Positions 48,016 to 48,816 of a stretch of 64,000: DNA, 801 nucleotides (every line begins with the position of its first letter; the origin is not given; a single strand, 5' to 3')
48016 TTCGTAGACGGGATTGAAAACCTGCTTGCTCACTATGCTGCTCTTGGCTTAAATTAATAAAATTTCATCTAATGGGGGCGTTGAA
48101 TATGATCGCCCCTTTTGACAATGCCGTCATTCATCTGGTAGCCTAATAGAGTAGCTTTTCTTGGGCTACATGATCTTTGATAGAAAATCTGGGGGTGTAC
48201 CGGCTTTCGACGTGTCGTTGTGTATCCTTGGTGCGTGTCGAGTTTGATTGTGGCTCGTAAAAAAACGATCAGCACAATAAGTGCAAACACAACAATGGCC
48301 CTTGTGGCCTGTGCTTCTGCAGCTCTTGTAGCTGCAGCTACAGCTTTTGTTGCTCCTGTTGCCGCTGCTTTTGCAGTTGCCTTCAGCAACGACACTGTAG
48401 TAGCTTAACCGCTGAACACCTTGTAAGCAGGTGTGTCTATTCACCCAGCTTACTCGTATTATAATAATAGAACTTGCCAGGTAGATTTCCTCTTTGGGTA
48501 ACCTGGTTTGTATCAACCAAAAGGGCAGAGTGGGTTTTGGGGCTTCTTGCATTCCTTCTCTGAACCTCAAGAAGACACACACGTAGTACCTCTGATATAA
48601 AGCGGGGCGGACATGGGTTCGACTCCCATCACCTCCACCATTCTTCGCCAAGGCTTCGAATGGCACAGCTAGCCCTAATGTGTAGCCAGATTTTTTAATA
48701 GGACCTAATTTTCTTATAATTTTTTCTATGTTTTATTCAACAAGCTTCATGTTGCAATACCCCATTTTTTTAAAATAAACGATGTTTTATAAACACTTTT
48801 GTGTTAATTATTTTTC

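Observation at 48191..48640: Unusually long tmRNA (about 450 nt) encoding a 41-residue Ala/Val-rich degradation tag ending in VVA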

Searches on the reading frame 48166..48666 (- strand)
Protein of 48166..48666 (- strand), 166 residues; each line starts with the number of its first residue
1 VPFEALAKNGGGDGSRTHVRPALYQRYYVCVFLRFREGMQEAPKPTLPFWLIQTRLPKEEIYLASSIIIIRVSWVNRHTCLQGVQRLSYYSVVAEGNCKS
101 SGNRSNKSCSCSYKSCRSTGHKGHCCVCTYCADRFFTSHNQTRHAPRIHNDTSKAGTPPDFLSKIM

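Call 12: find_homologous_proteins(query=window:48166-48666:-, max_evalue=0.001)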
Query window:48166-48666:- (166 aa): 1 proteins with E <= 0.001 among 16 candidates.
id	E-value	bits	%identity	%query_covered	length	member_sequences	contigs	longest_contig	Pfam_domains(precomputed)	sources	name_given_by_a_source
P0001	9.5e-113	392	100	100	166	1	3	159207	-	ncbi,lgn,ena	-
